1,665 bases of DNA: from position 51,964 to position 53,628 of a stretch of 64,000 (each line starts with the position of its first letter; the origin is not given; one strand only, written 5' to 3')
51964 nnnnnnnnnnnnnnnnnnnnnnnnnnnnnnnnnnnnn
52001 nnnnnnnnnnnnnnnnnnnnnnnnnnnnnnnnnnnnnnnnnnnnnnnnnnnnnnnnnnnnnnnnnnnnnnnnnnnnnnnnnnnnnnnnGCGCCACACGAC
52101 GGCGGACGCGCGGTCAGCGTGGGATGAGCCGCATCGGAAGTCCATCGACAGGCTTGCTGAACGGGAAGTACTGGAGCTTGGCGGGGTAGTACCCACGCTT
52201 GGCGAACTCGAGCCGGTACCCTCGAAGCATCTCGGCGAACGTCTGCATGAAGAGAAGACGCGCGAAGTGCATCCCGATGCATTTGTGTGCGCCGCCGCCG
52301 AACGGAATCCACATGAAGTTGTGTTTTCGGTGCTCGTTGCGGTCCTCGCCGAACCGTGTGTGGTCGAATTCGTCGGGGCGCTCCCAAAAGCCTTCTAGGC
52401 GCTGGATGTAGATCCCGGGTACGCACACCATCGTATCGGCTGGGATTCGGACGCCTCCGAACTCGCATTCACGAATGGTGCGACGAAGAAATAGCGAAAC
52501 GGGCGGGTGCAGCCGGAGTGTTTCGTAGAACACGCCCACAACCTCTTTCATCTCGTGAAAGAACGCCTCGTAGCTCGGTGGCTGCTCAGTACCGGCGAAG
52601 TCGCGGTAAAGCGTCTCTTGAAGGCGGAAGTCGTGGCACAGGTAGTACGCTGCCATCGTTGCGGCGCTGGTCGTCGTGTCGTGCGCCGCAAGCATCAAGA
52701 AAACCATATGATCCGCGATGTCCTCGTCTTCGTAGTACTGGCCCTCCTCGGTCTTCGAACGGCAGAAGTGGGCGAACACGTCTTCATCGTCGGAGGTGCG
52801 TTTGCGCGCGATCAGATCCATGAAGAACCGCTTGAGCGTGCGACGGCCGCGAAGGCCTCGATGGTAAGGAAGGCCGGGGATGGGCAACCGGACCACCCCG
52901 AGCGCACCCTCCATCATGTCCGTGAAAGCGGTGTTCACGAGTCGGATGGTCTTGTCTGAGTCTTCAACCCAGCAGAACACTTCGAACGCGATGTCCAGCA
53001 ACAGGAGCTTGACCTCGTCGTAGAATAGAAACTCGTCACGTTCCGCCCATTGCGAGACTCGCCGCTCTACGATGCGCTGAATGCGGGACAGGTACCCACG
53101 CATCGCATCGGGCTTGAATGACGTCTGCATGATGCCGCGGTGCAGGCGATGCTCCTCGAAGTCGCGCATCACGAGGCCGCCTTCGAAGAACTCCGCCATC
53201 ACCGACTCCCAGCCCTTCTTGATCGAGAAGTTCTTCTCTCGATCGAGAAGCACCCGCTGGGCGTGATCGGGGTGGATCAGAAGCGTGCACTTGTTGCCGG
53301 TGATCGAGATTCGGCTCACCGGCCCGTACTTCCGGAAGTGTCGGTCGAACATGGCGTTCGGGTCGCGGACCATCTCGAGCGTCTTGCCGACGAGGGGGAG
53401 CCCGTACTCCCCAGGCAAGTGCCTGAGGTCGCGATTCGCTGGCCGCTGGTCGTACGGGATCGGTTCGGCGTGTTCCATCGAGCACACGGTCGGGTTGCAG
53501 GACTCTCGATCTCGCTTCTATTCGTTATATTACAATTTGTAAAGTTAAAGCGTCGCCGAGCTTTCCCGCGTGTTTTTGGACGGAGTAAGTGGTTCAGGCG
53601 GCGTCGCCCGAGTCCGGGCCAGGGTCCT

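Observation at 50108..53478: Rieske oxygenase and a non-CYP51 P450 converge 4 kb from the sterol genes, with no redox partners nearby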

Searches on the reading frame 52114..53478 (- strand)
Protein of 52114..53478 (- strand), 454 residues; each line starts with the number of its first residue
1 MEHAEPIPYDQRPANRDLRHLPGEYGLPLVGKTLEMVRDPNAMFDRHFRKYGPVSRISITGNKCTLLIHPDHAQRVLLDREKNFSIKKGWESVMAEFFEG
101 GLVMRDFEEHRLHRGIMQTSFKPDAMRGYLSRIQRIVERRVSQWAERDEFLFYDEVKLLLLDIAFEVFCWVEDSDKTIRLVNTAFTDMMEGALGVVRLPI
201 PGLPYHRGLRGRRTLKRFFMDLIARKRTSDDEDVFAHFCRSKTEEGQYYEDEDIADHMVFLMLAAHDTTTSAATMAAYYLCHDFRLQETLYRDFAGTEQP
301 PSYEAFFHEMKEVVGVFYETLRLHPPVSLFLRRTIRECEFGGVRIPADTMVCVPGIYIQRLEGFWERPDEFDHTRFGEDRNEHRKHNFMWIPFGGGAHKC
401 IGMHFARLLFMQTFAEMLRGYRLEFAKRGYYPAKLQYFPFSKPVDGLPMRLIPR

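Call 3: search_protein_families(library=pfam, proteins=[window:52114-53478:-])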
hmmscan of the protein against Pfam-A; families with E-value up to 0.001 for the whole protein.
window:52114-53478:- (454 aa): 1 family
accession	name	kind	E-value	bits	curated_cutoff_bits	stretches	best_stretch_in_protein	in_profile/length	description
PF00067.27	p450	-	3.8e-52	178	22.8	1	22-427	2-438/462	Cytochrome P450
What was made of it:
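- Checked: 52114-53478(-) is a 454-aa P450 (3.8e-52) (call 3).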

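Call 4: search_protein_families(library=ncbifam, proteins=[window:52114-53478:-])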
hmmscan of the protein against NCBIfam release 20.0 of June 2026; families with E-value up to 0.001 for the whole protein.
window:52114-53478:- (454 aa): 10 families
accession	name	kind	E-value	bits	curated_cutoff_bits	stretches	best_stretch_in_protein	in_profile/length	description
NF051859.1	AlbFlvMonOxTrpSyn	equivalog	1.7e-35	122.5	700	1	24-427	25-433/457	bifunctional albaflavenone monooxygenase/terpene synthase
NF045812.1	PentlenOxigase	equivalog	2.3e-35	122.3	800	1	27-423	10-411/444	pentalenene oxygenase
NF050147.1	aminopyruv_ApyO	equivalog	5.4e-28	97.8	525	1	106-427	84-399/444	RiPP biosynthesis cytochrome P450 ApyO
TIGR04538.1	P450_cycloAA_1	subfamily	4.8e-19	68.5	500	1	78-408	45-353/395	cytochrome P450, cyclodipeptide synthase-associated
NF053744.1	FAProxCypCBc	equivalog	2.1e-11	43.1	600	1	59-402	41-365/416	CYP152 family fatty-acid peroxygenase CypC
TIGR04515.1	P450_rel_GT_act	subfamily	8.5e-07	28.7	343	1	297-381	244-328/386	P450-derived glycosyltransferase activator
NF045816.1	PentlenlactSyn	equivalog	1.9e-06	26.8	700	0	216-279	185-245/396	pentalenolactone synthase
NF041802.1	P450_SolI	exception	4e-06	25.6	850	1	307-421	290-395/424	solanimycin biosynthesis cytochrome P450 SolI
NF041177.1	Cyp119_Thmprot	equivalog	0.0003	19.7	680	1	315-413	244-332/368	cytochrome P450 Cyp119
TIGR04458.1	CYP450_TxtE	equivalog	0.00098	17.9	500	0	300-419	263-373/403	4-nitrotryptophan synthase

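Call 12: search_solved_structures(query=window:52114-53478:-, max_evalue=1e-10)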
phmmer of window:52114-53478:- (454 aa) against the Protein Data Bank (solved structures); distinct sequences matched with E-value up to 1e-10: 207 (the best 60 are shown).
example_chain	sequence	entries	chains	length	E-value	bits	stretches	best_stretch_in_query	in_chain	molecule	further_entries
2ve3_A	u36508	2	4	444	2e-36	128.9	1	18-419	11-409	PUTATIVE CYTOCHROME P450 120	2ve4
9bat_A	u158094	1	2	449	3.7e-34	121.4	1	27-433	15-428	Lanosterol 14-alpha demethylase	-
4uhl_A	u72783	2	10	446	3.3e-32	114.9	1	27-433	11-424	STEROL 14-ALPHA DEMETHYLASE | Lanosterol 14-alpha demethylase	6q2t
8yqo_A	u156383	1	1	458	3.4e-32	114.9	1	27-433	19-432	Lanosterol 14-alpha demethylase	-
4uhi_A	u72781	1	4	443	3.5e-32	114.8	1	27-433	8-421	STEROL 14-ALPHA DEMETHYLASE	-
3jus_A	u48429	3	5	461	3.6e-32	114.8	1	27-433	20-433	Lanosterol 14-alpha demethylase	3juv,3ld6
8sbi_A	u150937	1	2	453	4.5e-32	114.5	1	27-433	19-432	Lanosterol 14-alpha demethylase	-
6uez_A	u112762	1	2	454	4.6e-32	114.5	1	27-433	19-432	Lanosterol 14-alpha demethylase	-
8ss0_A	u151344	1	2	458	4.7e-32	114.4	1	27-433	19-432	Lanosterol 14-alpha demethylase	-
8x1w_A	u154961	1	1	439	7e-31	110.6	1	42-420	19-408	Taxadiene 5-alpha hydroxylase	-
8x3e_A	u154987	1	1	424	8.5e-31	110.3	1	43-420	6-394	Taxadiene 5-alpha hydroxylase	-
9wat_A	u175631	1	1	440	1.7e-26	96.1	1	25-425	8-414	Cytochrome P450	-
6mi0_A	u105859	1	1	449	4.2e-25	91.5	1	25-427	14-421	Cytochrome P450 51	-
7jj1_A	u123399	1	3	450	4.2e-25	91.5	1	25-427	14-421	Cytochrome P450 51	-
6mcw_A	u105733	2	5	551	8.4e-25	90.5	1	25-427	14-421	Cytochrome P450 51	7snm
1u13_A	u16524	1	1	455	1e-23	86.9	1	35-427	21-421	Cytochrome P450 51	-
1x8v_A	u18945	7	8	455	1e-23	86.9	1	35-427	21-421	Cytochrome P450 51 | STEROL 14ALPHA-DEMETHYLASE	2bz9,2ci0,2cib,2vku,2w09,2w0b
1e9x_A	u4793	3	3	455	1.3e-23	86.6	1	35-427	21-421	CYTOCHROME P450 51-LIKE RV0764C | CYTOCHROME P450 51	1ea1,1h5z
2w0a_A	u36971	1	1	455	3.3e-23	85.3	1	35-427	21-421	CYTOCHROME P450 51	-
7tef_A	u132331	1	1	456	8.7e-23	83.9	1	92-427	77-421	Cytochrome P450 51B1 Cyp51B1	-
7wzl_A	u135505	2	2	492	2.7e-22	82.3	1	24-425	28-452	Putative cytochrome P450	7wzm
5veu_A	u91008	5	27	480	2e-21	79.4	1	242-440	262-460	Cytochrome P450 3A5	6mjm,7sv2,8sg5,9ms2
7lad_A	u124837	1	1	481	2e-21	79.4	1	242-440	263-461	Cytochrome P450 3A5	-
5vcd_A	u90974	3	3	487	1e-20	77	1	242-441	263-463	Cytochrome P450 3A4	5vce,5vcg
3dbg_A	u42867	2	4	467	1.7e-20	76.3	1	13-424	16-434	Putative cytochrome P450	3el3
6ma7_A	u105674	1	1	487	9.7e-20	73.8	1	241-441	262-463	Cytochrome P450 3A4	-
9yk4_A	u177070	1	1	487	9.9e-20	73.8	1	242-441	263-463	Cytochrome P450 3A4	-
4ny4_A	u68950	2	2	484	1.3e-19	73.4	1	242-441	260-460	Cytochrome P450 3A4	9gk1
1w0e_A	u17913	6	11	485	1.3e-19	73.4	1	242-441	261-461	CYTOCHROME P450 3A4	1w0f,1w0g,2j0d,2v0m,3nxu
7lxl_A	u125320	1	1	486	1.3e-19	73.4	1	242-441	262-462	Cytochrome P450 3A4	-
1tqn_A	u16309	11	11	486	1.4e-19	73.4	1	242-441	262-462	cytochrome P450 3A4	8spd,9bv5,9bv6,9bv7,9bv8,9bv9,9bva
3tjs_A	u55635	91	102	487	1.4e-19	73.3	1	242-441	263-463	Cytochrome P450 3A4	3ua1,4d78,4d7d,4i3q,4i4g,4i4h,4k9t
4d6z_A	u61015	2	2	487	4.1e-19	71.8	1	250-441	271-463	CYTOCHROME P450 3A4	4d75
7kvk_A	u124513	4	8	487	4.3e-19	71.7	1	242-441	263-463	Cytochrome P450 3A4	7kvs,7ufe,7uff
2q9f_A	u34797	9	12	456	1.8e-18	69.7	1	47-451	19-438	Cytochrome P450 46A1 | Cholesterol 24-hydroxylase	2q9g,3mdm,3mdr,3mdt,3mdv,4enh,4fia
8gk3_A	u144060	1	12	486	1.2e-17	66.9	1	249-437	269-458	Cytochrome P450 3A7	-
7mk8_A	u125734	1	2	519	1.5e-17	66.6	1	249-437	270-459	Isoform 2 of Cytochrome P450 3A7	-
6a17_A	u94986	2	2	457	2.8e-17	65.7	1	21-427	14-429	Cytochrome P450 90B1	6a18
6a15_A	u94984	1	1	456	1e-16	63.8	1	21-427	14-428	Cytochrome P450 90B1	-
7p6l_B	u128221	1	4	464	4.5e-15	58.4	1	20-445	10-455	Bifunctional cytochrome P450/NADPH--P450 reductase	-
6c93_A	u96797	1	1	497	5.8e-15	58.1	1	242-409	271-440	Cytochrome P450 4B1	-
6a16_A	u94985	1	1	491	1.6e-14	56.6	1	21-427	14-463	Cytochrome P450 90B1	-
8hkj_A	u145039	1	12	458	1.9e-14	56.4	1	38-418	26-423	Bifunctional cytochrome P450/NADPH--P450 reductase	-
4key_A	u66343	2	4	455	2.7e-14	55.9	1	94-419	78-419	Bifunctional P-450/NADPH-P450 reductase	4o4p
4kf2_A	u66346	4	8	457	2.8e-14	55.9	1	94-419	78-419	Bifunctional P-450/NADPH-P450 reductase | Bifunctional cytochrome P450/NADPH--P450 reductase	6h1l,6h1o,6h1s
6hn8_A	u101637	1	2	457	2.8e-14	55.9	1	94-419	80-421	Bifunctional cytochrome P450/NADPH--P450 reductase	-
6h1t_A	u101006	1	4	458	2.8e-14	55.8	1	94-419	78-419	Bifunctional cytochrome P450/NADPH--P450 reductase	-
5t6q_A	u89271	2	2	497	2.9e-14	55.8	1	242-409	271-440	Cytochrome P450 4B1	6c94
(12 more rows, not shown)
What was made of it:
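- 52114..53478 (-): Soluble cytochrome P450 of an unassigned family (not CYP51); convergent with the Rieske gene. Pfam p450, 3.8e-52 (call 3). phmmer scores are 129 bits for CYP120A1, 121 bits for human CYP51 and 87-92 bits for bacterial CYP51 (call 12).
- On CYP51 (sterol 14-alpha-demethylase): CYP120A1 scores higher than any CYP51 (call 12).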

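Call 17: find_homologous_proteins(query=window:52114-53478:-, max_evalue=1e-20)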
Query window:52114-53478:- (454 aa): 2607 proteins with E <= 1e-20 among 7524 candidates; the best 120 are listed.
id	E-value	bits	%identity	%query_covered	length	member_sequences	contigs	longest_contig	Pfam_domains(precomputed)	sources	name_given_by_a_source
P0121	0.0e+0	1070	100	100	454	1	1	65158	PF00067.28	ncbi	ncbi:MAG: cytochrome P450 [Myxococcota bacterium]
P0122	0.0e+0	1019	94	100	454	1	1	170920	PF00067.28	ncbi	ncbi:MAG: cytochrome P450 [Myxococcota bacterium]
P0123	2.4e-263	892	81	100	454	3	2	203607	PF00067.28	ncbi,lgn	ncbi:MAG: cytochrome P450 [Myxococcota bacterium]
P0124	2.5e-257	872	80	100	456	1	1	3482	PF00067.28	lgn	-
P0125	1.5e-256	870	80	100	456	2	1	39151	PF00067.28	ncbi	ncbi:MAG: cytochrome P450 [Polyangiales bacterium]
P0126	1.7e-253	859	80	100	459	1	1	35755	PF00067.28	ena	-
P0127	6.2e-247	838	78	100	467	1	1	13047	PF00067.28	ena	-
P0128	6.7e-247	838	78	100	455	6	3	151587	PF00067.28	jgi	-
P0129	8.6e-247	837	77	100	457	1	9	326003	PF00067.28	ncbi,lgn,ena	-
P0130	1.2e-246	837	76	100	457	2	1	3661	PF00067.28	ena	-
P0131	4.4e-246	835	77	100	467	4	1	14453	PF00067.28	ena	-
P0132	2.4e-245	833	77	100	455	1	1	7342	PF00067.28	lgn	-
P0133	1.1e-244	830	77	100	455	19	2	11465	PF00067.28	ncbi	-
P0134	2.8e-244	829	77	100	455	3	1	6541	PF00067.28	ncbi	-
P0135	5.5e-233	792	74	99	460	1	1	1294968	PF00067.28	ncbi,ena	-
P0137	1.4e-224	764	69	100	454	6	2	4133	PF00067.28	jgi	jgi:cytochrome P450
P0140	1.5e-222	757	68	100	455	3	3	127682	PF00067.28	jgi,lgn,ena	jgi:cytochrome P450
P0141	4.2e-222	756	68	100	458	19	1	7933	PF00067.28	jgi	jgi:cytochrome P450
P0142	5.4e-222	756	69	100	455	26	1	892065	PF00067.28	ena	-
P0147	6.7e-221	752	68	100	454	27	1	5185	PF00067.28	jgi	jgi:cytochrome P450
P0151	4.6e-220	749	67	100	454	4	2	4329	PF00067.28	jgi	jgi:cytochrome P450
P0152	5.5e-220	749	68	99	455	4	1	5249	PF00067.28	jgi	jgi:cytochrome P450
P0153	7.4e-220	749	68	100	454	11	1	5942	PF00067.28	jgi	jgi:cytochrome P450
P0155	2.4e-219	747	68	99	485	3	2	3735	PF00067.28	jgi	jgi:cytochrome P450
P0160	1.9e-218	744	67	100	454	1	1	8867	PF00067.28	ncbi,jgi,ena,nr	ncbi:MAG: cytochrome P450 [Myxococcales bacterium]|nr:cytochrome P450 [Myxococcales bacterium]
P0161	5.2e-218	742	68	100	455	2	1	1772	PF00067.28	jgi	jgi:cytochrome P450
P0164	3.5e-216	736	67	100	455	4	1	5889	PF00067.28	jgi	jgi:cytochrome P450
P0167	1.0e-214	732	66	100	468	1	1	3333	PF00067.28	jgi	jgi:cytochrome P450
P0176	2.6e-202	691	65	100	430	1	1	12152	PF00067.28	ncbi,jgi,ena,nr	ncbi:MAG: cytochrome P450 [Myxococcales bacterium]|nr:cytochrome P450 [Myxococcales bacterium]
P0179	8.4e-187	640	59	100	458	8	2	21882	PF00067.28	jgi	jgi:cytochrome P450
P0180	2.6e-185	635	60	100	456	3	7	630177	PF00067.28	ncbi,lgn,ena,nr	ncbi:MAG: cytochrome P450 [Myxococcales bacterium]|nr:cytochrome P450 [Myxococcales bacterium] MCB96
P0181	1.6e-182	625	58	99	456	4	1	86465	PF00067.28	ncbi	ncbi:MAG: cytochrome P450 [Polyangiales bacterium]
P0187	4.3e-173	594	64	83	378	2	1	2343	PF00067.28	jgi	jgi:cytochrome P450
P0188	3.0e-167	575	59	92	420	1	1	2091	PF00067.28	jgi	jgi:cytochrome P450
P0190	1.6e-163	563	53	98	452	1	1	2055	PF00067.28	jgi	jgi:cytochrome P450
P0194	5.7e-161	554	54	98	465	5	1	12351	PF00067.28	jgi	jgi:cytochrome P450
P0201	1.3e-159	550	54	98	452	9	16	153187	PF00067.28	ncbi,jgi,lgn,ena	jgi:cytochrome P450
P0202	2.5e-159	549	69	74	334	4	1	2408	PF00067.28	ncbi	ncbi:MAG: cytochrome P450, partial [Deltaproteobacteria bacterium]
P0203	7.0e-159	547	54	97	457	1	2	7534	PF00067.28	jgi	jgi:cytochrome P450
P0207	4.6e-158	545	53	100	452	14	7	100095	PF00067.28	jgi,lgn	jgi:cytochrome P450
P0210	9.6e-155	534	67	74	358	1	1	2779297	PF00067.28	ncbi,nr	ncbi:MAG: cytochrome P450 [Myxococcales bacterium]|nr:MAG: cytochrome P450 [Myxococcales bacterium]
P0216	5.3e-149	515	64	72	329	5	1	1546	PF00067.28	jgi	jgi:cytochrome P450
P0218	2.0e-144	500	59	80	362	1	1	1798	PF00067.28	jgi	jgi:cytochrome P450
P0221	9.2e-137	475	46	98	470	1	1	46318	PF00067.28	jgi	jgi:cytochrome P450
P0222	2.0e-136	473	46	99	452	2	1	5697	PF00067.28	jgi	jgi:cytochrome P450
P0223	4.3e-136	472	67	65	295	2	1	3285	PF00067.28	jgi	jgi:cytochrome P450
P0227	8.4e-135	468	45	98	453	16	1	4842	PF00067.28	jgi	jgi:cytochrome P450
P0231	2.2e-133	463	44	98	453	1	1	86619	PF00067.28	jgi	jgi:cytochrome P450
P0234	7.4e-133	462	44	98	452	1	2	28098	PF00067.28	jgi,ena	jgi:cytochrome P450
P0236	1.1e-132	461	44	100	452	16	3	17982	PF00067.28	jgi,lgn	jgi:cytochrome P450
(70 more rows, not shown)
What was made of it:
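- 52114..53478 (-): A 100% identical protein is on record from a Myxococcota MAG (call 17).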

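Call 18: find_encoding_contigs(protein=P0135, flank=10000, max_places=1)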
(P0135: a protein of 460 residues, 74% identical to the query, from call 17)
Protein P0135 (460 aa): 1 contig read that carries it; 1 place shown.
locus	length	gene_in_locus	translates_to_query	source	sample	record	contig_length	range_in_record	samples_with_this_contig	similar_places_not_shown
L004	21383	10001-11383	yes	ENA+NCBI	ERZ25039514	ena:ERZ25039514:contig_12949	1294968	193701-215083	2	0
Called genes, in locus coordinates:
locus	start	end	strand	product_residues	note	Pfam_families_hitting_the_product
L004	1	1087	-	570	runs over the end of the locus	PF00749:tRNA-synt_1c, PF03950:tRNA-synt_1c_C, PF20974:tRNA-synt_1c_C2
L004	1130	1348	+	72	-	PF07295:DUF1451 (weak)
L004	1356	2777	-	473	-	PF00067:p450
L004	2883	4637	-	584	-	PF01979:Amidohydro_1 (faint), PF07969:Amidohydro_3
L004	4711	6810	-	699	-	PF19335:HMBD, PF00122:E1-E2_ATPase, PF00702:Hydrolase, PF08282:Hydrolase_3 (faint)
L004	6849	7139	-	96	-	PF01329:Pterin_4a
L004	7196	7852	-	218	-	PF04622:ERG2_Sigma1R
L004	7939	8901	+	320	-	PF10370:Rv2993c-like_N (weak), PF01557:FAA_hydrolase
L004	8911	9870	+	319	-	-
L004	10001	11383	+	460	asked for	PF00067:p450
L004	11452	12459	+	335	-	PF08240:ADH_N, PF13602:ADH_zinc_N_2 (faint), PF00107:ADH_zinc_N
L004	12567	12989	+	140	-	-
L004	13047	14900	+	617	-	-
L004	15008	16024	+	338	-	PF01210:NAD_Gly3P_dh_N, PF07479:NAD_Gly3P_dh_C, PF20618:GPD_NAD_C_bact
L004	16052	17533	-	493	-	PF05235:CHAD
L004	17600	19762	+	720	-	PF02922:CBM_48, PF00128:Alpha-amylase, PF21156:ISOA1-3_C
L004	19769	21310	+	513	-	PF02446:Glyco_hydro_77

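Call 19: find_encoding_contigs(protein=P0142, flank=10000, max_places=1)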
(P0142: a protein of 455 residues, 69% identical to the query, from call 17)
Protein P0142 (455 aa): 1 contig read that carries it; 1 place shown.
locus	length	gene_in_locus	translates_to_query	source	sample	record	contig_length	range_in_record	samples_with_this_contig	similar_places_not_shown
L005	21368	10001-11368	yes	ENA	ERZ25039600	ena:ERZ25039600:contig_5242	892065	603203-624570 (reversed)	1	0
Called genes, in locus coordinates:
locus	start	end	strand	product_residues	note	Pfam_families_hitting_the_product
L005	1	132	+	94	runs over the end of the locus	-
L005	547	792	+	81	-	PF07626:PSD3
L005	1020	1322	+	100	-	PF07631:PSD4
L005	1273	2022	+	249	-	PF07627:PSCyt3, PF07624:PSD2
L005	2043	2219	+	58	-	-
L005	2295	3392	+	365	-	PF07586:HXXSHH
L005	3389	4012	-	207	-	-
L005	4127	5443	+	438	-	PF00685:Sulfotransfer_1 (weak), PF13469:Sulfotransfer_3, PF17784:Sulfotransfer_4 (faint)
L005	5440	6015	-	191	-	-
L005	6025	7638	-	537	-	-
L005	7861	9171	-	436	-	PF07690:MFS_1, PF13347:MFS_2 (weak), PF11700:ATG22, PF12832:MFS_1_like (faint), PF13347:MFS_2, PF07690:MFS_1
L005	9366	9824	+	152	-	-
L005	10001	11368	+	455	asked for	PF00067:p450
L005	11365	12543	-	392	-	PF13489:Methyltransf_23, PF08241:Methyltransf_11 (faint), PF08242:Methyltransf_12 (weak), PF08484:Methyltransf_14, PF22674:C2185-like_N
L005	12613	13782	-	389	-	PF08421:Methyltransf_13 (faint), PF13489:Methyltransf_23, PF08484:Methyltransf_14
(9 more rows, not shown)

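Call 20: find_encoding_contigs(protein=P0180, flank=10000, max_places=1)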
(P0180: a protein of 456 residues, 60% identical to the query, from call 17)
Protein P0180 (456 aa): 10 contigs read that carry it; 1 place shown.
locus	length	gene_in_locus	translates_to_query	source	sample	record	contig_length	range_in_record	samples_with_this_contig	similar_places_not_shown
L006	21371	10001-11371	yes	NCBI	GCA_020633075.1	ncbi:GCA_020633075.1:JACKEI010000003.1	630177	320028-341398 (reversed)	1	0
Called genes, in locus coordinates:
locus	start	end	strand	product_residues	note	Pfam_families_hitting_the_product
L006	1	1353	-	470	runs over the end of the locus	PF00083:Sugar_tr (weak), PF07690:MFS_1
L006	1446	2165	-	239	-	PF13409:GST_N_2 (weak), PF13417:GST_N_3 (faint), PF10568:Tom37, PF17172:GST_N_4, PF17171:GST_C_6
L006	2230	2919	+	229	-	PF08279:HTH_11, PF19187:HTH_PafC (faint), PF13280:WYL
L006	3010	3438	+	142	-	PF00571:CBS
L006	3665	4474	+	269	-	PF19777:DUF6263 (faint)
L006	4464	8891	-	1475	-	-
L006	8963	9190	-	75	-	PF02698:DUF218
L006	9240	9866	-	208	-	PF00440:TetR_N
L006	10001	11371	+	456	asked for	PF00067:p450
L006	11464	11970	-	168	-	-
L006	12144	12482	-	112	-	-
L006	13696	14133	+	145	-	-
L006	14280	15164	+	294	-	PF12146:Hydrolase_4, PF00561:Abhydrolase_1, PF12697:Abhydrolase_6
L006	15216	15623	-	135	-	PF20398:DUF6691 (weak), PF04143:Sulf_transp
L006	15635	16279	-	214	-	PF04143:Sulf_transp (weak)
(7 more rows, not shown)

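Call 25: find_related_loci(query=A2, collection=metagenome_contigs, flank=10000)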
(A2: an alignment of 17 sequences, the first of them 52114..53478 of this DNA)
Query A2 (454 aa) in metagenome_contigs; peptide patterns used: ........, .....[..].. (x = any residue, [..] = any of these).
600 stretches matched a pattern (row limit reached: there are more); 579 encode a relative of the query (tblastn E <= 1e-3); the best 80 are kept; 80 distinct loci.
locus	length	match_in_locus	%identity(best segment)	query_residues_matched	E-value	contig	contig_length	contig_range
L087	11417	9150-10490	79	7-453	0e+0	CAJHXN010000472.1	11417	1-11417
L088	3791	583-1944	78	1-454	0e+0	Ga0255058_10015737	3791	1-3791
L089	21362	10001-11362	77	1-454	0e+0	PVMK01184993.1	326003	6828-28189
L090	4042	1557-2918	69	1-454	0e+0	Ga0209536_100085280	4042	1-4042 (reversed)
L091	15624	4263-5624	68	1-454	0e+0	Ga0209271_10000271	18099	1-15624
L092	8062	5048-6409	69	1-454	0e+0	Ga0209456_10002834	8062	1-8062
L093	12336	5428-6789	69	1-454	0e+0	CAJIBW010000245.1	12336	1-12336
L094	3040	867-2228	68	1-454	0e+0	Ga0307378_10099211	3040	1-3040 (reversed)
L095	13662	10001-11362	67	1-454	0e+0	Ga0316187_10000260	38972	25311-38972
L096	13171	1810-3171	67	1-454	0e+0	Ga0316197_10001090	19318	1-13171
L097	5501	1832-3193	67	1-454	0e+0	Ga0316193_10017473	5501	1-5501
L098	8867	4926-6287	67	1-454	0e+0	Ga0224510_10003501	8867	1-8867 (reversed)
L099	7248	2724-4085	67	1-454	0e+0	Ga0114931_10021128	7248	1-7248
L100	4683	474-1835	67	1-454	0e+0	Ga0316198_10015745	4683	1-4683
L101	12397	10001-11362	66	1-454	0e+0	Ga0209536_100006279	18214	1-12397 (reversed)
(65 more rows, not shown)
